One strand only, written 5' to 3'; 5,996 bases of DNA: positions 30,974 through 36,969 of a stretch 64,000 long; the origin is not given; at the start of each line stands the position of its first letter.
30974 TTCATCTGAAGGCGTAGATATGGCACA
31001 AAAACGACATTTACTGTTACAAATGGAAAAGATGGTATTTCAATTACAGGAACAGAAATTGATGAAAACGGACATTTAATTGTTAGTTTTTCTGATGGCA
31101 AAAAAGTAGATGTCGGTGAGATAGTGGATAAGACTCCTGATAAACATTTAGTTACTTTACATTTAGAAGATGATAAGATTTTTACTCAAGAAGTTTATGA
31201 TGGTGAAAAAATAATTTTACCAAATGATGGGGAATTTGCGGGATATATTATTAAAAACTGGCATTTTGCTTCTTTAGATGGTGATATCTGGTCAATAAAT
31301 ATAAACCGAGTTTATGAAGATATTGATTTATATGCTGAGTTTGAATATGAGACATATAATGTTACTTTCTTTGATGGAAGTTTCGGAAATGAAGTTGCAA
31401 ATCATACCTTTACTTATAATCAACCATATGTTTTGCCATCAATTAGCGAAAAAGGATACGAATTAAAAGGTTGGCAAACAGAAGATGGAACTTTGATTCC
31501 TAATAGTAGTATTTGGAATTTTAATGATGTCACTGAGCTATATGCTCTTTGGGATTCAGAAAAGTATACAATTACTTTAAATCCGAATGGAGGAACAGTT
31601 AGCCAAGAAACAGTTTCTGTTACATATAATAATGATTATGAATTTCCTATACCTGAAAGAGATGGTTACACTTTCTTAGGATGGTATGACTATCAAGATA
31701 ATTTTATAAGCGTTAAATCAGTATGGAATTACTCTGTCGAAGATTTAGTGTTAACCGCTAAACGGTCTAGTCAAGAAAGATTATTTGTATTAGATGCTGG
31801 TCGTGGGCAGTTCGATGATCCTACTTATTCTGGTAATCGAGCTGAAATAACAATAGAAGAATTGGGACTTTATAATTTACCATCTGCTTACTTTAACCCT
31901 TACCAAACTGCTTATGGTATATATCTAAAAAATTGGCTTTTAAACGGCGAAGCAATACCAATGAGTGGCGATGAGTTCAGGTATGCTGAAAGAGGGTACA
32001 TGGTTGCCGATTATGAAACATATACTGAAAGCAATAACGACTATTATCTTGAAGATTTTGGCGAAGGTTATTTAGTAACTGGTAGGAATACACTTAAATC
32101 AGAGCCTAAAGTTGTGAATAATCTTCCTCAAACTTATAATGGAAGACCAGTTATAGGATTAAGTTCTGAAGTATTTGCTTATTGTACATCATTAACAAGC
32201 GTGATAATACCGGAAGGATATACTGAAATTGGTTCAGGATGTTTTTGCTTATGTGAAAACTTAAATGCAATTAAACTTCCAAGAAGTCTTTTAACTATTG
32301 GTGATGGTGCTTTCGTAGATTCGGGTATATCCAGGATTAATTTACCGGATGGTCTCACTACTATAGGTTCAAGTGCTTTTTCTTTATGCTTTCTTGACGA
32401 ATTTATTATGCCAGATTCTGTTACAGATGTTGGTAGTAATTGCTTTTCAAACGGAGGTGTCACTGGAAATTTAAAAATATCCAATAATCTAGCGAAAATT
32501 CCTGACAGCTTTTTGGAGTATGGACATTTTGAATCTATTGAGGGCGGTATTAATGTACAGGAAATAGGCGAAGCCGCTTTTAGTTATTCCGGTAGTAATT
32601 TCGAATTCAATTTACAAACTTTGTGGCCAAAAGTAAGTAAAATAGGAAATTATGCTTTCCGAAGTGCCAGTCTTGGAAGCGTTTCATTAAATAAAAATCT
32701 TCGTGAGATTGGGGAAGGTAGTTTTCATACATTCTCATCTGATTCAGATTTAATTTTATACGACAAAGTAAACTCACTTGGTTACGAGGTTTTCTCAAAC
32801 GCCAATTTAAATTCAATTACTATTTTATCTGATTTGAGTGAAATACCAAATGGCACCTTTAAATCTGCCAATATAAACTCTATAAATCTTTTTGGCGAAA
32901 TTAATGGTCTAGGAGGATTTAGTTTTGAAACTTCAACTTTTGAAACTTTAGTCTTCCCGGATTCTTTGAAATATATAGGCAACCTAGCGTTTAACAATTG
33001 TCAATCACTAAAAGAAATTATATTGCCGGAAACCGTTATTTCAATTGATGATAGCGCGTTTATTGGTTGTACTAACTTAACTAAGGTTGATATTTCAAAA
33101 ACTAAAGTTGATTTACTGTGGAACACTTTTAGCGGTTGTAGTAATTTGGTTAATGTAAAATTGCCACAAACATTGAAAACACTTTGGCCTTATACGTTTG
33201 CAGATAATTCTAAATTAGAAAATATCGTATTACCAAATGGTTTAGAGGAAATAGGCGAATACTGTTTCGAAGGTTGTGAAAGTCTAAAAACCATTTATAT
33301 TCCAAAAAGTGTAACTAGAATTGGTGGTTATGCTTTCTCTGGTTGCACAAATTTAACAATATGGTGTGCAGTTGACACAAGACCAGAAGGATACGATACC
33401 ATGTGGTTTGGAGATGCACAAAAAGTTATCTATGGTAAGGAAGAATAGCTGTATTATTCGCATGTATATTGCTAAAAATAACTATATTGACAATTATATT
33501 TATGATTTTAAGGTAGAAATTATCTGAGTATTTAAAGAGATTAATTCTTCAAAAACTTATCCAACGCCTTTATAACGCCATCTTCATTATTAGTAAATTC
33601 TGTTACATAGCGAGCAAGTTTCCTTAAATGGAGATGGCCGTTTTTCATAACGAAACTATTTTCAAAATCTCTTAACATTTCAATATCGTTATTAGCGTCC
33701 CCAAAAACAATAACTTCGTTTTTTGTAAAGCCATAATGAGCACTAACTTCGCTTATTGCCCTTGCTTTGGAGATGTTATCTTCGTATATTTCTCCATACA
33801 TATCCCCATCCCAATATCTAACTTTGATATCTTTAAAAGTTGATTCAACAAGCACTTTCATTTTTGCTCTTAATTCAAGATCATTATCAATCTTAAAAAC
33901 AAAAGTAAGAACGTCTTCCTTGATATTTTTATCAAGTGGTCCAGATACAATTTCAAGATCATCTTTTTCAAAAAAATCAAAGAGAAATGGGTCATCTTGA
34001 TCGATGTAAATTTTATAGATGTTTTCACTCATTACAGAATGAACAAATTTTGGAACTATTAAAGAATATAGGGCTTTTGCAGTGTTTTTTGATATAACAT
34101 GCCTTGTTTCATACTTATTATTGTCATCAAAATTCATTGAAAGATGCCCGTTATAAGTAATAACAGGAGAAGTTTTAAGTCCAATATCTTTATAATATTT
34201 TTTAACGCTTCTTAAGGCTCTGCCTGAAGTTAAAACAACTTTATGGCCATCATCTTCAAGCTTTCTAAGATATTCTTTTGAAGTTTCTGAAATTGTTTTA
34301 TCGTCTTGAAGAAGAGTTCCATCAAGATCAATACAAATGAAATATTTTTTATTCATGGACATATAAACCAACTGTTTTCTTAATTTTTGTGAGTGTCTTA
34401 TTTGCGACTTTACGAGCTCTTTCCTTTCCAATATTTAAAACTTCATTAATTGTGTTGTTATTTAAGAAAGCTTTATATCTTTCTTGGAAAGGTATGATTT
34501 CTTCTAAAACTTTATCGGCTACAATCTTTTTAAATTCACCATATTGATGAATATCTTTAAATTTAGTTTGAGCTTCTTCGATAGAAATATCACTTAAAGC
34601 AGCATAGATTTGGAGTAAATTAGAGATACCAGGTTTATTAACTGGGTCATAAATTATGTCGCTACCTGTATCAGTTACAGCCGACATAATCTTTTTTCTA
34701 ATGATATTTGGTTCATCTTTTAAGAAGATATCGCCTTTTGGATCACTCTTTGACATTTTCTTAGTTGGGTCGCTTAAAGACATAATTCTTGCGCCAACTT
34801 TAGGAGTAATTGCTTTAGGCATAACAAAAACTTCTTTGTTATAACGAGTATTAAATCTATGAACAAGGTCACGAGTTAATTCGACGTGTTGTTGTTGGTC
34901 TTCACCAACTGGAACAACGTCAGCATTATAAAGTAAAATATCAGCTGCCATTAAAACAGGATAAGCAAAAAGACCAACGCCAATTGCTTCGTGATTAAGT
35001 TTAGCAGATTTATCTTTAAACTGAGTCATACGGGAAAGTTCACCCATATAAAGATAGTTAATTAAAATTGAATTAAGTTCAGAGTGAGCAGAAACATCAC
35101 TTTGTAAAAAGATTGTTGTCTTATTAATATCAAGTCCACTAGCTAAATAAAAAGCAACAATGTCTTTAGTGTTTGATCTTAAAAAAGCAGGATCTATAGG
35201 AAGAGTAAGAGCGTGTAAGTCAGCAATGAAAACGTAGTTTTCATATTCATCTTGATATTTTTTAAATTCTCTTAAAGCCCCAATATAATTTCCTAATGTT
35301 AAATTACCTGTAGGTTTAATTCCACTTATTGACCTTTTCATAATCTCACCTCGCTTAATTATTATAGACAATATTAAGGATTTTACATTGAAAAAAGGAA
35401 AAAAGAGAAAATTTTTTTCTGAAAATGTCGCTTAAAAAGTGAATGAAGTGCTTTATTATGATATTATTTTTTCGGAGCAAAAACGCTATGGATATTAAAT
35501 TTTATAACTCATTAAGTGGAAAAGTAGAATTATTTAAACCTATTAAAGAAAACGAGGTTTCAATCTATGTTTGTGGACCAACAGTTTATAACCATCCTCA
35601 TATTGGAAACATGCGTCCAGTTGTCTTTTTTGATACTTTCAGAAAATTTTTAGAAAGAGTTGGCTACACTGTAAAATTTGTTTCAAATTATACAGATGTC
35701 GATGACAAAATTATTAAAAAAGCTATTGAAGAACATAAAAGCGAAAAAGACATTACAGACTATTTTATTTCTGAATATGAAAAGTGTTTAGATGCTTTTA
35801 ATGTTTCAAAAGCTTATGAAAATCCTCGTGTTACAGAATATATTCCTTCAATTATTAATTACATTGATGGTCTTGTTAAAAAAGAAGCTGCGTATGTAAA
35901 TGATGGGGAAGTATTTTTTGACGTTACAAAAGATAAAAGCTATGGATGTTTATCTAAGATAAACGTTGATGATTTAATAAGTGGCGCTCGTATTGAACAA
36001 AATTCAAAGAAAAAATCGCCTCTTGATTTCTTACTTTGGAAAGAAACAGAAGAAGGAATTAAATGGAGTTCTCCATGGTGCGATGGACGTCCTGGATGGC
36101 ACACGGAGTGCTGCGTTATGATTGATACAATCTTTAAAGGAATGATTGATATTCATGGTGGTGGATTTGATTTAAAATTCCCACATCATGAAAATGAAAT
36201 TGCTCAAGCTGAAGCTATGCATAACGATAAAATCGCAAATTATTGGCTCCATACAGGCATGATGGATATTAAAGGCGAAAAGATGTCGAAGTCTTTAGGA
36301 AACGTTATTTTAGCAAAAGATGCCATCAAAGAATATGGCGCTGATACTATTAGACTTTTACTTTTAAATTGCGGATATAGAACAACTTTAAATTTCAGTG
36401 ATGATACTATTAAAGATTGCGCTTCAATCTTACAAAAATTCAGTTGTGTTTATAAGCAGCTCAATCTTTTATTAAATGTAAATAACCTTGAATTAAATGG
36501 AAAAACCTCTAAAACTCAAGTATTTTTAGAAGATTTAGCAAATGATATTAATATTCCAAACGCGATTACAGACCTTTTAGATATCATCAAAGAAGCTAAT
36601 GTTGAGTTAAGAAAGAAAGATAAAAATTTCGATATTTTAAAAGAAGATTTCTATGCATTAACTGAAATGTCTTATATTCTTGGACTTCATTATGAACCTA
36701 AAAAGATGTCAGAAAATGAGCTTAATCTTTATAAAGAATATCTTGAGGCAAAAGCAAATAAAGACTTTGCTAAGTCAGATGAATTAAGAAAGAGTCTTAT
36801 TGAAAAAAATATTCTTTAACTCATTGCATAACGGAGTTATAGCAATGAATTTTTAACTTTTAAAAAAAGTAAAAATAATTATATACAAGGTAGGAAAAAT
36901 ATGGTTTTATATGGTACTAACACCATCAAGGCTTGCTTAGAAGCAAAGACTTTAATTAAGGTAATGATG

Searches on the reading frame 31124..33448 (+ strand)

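Call 76: search_protein_families(library=pfam, proteins=[window:31124-33448:+], max_evalue=0.00001)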
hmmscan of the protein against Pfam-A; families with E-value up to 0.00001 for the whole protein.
window:31124-33448:+ (774 aa): 3 families
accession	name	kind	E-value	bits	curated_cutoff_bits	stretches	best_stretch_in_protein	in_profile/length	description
PF13306.12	LRR_5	-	3.8e-101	334.3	27.7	4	616-745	1-127/127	BspA type Leucine rich repeat region (6 copies)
PF09479.16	Flg_new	-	8.4e-22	77.5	27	1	148-213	1-65/65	Listeria-Bacteroides repeat domain (List_Bact_rpt)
PF13855.12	LRR_8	-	2e-08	34.3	27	0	640-680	15-56/61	Leucine rich repeat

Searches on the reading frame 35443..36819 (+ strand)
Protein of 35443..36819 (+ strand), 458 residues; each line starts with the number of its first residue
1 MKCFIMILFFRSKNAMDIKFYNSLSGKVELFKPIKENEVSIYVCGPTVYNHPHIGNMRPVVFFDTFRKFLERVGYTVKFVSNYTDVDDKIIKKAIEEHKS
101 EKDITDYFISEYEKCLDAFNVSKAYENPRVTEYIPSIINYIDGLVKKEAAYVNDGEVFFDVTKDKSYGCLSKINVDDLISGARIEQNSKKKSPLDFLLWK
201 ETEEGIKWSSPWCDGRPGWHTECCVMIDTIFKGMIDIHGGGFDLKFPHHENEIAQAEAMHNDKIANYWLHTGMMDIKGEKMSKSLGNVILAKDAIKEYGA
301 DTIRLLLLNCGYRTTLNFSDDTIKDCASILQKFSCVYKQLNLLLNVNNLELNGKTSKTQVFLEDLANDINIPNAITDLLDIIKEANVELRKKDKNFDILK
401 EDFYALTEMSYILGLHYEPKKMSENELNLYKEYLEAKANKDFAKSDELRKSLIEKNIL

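Call 76: search_protein_families(library=pfam, proteins=[window:35443-36819:+], max_evalue=0.00001)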
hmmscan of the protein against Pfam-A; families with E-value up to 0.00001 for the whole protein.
window:35443-36819:+ (458 aa): 4 families
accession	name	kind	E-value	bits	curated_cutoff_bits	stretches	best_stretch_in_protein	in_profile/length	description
PF01406.26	tRNA-synt_1e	-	4.3e-117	391.2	27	1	31-326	2-299/301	tRNA synthetases class I (C) catalytic domain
PF09334.17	tRNA-synt_1g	-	3.3e-13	49.6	20.1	0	266-321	313-369/391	tRNA synthetases class I (M)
PF00133.28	tRNA-synt_1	-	1.4e-11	44.2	22.7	1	239-318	333-413/414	tRNA synthetases class I (I, L, M and V)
PF01921.24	tRNA-synt_1f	-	7.3e-07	28.9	27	0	39-95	23-77/360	tRNA synthetases class I (K)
